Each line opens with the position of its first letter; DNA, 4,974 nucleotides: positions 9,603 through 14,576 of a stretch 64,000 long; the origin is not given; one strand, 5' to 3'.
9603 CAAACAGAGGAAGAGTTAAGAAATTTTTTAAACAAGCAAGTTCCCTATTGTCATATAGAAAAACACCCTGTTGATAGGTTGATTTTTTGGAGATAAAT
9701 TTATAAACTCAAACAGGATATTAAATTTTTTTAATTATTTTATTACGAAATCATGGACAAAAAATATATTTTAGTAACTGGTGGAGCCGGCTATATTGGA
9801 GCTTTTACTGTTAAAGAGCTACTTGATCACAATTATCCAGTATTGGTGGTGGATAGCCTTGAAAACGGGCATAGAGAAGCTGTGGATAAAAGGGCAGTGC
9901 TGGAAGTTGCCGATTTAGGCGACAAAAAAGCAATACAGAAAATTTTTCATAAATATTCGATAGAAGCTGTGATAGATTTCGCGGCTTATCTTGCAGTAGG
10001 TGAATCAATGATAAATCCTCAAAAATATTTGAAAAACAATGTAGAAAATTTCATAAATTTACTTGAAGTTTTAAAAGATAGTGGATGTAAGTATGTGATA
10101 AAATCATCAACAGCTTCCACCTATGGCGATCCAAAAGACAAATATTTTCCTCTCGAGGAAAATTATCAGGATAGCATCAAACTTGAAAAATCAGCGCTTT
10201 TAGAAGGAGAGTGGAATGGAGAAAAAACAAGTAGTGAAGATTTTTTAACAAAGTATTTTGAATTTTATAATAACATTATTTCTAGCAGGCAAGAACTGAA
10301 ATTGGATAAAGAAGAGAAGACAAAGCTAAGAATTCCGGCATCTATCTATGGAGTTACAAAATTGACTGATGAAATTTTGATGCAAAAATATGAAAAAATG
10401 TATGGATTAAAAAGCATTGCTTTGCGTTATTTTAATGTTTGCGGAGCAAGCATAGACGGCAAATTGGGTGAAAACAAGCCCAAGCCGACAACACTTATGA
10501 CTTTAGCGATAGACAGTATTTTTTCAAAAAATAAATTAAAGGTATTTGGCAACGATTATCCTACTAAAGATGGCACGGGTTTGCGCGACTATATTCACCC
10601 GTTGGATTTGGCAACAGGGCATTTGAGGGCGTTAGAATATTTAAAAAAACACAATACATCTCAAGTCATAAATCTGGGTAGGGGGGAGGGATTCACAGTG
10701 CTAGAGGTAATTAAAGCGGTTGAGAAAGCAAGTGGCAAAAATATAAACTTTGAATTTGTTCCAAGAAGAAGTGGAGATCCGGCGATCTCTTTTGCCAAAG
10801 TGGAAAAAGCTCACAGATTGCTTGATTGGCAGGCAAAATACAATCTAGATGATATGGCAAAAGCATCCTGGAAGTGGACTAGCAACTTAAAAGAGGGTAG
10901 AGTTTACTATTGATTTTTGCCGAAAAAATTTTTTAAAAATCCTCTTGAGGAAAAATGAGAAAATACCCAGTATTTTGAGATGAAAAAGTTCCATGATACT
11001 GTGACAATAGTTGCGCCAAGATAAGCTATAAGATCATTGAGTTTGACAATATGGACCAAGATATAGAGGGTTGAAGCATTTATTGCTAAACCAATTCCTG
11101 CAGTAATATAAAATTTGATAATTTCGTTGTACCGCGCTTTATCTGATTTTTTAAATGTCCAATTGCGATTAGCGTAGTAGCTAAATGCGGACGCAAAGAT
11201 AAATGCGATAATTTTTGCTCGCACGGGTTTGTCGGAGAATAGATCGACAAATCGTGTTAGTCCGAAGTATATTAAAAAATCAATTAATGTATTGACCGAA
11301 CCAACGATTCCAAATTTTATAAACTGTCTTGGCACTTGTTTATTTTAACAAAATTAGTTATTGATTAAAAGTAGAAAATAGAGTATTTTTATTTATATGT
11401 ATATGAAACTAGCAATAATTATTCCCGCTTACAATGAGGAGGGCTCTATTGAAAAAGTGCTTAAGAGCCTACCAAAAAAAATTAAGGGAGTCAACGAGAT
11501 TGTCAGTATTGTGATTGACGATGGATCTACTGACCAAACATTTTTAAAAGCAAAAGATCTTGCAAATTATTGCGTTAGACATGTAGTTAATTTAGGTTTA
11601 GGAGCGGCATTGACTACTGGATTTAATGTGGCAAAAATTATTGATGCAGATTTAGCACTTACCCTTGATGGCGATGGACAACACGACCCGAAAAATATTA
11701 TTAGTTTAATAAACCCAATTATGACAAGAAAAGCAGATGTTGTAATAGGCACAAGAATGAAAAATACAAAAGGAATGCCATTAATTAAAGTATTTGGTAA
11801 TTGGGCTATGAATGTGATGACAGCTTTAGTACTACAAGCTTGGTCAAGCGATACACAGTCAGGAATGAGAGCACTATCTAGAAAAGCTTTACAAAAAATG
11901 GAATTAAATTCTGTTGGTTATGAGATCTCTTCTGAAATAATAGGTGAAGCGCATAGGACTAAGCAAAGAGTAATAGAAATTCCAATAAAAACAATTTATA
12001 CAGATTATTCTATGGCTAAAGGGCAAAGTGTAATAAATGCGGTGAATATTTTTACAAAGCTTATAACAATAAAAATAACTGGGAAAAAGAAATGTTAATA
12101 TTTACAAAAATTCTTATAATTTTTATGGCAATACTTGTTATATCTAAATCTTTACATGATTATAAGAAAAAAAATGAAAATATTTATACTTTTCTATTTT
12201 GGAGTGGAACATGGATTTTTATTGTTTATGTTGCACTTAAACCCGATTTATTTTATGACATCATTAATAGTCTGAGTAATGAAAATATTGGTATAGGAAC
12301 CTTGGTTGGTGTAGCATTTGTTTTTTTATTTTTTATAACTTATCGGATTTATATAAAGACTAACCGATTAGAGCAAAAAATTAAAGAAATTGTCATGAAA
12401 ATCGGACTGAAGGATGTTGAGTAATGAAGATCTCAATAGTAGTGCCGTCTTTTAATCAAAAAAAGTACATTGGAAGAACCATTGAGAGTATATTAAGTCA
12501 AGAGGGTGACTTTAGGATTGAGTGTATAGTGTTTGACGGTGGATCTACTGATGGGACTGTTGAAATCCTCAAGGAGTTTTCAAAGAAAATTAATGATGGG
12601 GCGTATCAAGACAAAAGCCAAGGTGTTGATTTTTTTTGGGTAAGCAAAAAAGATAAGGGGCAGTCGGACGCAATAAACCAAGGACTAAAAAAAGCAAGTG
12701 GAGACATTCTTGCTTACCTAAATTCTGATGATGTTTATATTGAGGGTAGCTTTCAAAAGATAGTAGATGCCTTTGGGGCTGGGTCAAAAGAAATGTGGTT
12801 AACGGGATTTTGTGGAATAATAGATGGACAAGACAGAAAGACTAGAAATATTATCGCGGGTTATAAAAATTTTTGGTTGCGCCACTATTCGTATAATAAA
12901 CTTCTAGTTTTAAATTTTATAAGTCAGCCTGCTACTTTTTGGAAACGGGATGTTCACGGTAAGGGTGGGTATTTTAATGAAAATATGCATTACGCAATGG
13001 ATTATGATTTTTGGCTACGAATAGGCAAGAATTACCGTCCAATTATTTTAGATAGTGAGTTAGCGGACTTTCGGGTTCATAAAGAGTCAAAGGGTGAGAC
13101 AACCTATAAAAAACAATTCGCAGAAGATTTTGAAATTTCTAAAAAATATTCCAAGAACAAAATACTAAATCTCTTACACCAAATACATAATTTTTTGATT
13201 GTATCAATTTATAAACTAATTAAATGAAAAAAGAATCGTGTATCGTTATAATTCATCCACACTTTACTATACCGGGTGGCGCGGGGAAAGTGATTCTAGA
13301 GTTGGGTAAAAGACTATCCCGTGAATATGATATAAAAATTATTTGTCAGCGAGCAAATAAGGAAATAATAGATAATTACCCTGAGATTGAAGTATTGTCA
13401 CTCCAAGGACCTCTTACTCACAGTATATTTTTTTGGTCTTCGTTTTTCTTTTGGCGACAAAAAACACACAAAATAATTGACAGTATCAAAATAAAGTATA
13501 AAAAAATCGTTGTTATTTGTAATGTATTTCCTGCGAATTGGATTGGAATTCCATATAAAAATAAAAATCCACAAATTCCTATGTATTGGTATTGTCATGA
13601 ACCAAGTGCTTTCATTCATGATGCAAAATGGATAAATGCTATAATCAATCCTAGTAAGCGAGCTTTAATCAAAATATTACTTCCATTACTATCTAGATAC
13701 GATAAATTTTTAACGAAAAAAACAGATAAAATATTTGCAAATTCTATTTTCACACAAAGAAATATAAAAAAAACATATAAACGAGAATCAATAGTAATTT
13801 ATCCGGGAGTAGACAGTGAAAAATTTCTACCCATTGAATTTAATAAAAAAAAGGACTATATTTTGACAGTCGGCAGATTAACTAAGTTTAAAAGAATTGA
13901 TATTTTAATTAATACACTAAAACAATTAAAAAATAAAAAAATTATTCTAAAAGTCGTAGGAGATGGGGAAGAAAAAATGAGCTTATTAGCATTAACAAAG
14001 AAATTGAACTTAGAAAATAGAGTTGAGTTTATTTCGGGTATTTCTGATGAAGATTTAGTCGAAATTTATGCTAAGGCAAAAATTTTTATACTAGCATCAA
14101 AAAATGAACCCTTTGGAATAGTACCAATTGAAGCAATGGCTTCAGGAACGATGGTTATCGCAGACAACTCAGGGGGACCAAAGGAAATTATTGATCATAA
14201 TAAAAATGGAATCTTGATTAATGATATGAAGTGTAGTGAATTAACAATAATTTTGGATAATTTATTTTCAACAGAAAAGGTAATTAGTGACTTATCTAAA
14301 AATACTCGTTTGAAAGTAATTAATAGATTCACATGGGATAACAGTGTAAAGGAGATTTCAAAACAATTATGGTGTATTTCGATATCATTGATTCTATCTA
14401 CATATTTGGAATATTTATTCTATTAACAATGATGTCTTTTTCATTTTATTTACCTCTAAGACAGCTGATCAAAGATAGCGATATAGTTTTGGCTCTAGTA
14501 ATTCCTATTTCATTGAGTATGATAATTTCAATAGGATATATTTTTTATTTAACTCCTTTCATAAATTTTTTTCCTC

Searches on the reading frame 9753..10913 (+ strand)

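Call 64: search_protein_families(library=pfam, proteins=[window:9753-10913:+], max_evalue=0.001)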
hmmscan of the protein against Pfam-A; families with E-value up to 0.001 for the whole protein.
window:9753-10913:+ (386 aa): 7 families
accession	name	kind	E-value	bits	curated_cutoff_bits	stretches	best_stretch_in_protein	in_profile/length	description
PF01370.27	Epimerase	-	6.8e-48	163.6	20.9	2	6-137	1-130/240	NAD dependent epimerase/dehydratase family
PF16363.11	GDP_Man_Dehyd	-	2.2e-42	146.1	27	2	7-132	1-141/332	GDP-mannose 4,6 dehydratase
PF02719.21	Polysacc_synt_2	-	8.5e-13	48.6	20.2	1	6-120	1-128/293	Polysaccharide biosynthesis protein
PF07993.18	NAD_binding_4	-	1.6e-08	34.4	20.1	1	69-251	88-229/258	Male sterility protein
PF01073.25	3Beta_HSD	-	2.9e-08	33.5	22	1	7-126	1-122/280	3-beta hydroxysteroid dehydrogenase/isomerase family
PF05368.20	NmrA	-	5.8e-08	33.1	27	1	3-68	2-70/298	NmrA-like family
PF04321.23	RmlD_sub_bind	-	2.5e-06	27.2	27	1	6-120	3-102/287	RmlD substrate binding domain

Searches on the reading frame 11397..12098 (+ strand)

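Call 64: search_protein_families(library=pfam, proteins=[window:11397-12098:+], max_evalue=0.001)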
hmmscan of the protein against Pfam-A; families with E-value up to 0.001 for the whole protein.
window:11397-12098:+ (233 aa): 1 family
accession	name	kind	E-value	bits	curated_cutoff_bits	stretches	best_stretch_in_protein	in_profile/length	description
PF00535.33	Glycos_transf_2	-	1.3e-20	74.5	23.3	1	7-167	2-166/168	Glycosyl transferase family 2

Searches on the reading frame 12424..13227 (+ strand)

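Call 64: search_protein_families(library=pfam, proteins=[window:12424-13227:+], max_evalue=0.001)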
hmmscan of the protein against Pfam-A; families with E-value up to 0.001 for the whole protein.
window:12424-13227:+ (267 aa): 3 families
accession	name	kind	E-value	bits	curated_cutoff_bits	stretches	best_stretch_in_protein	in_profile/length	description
PF00535.33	Glycos_transf_2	-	2.1e-28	99.8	23.3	1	4-162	1-148/168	Glycosyl transferase family 2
PF10111.15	Glyco_tranf_2_2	-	2.4e-09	37.5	27.3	1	5-115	2-104/276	Glycosyltransferase like family 2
PF13641.12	Glyco_tranf_2_3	-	5.7e-08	33.5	27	1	3-117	3-111/230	Glycosyltransferase like family 2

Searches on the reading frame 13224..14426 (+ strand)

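Call 64: search_protein_families(library=pfam, proteins=[window:13224-14426:+], max_evalue=0.001)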
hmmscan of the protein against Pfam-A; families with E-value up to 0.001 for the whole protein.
window:13224-14426:+ (400 aa): 5 families
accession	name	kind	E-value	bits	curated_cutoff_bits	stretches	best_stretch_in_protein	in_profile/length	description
PF00534.26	Glycos_transf_1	-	2.4e-39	135.1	26.4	1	204-362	9-170/172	Glycosyl transferases group 1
PF13692.12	Glyco_trans_1_4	-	7.6e-29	101.2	27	1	212-338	3-130/142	Glycosyl transferases group 1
PF13439.12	Glyco_transf_4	-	3e-12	47.3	28.5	1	17-199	1-169/170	Glycosyltransferase Family 4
PF13524.12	Glyco_trans_1_2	-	2.9e-06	27.7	25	1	232-378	6-142/144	Glycosyl transferase-like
PF20706.3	GT4-conflict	-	1.4e-05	24.7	26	1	186-325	171-322/385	Family 4 Glycosyltransferase in conflict systems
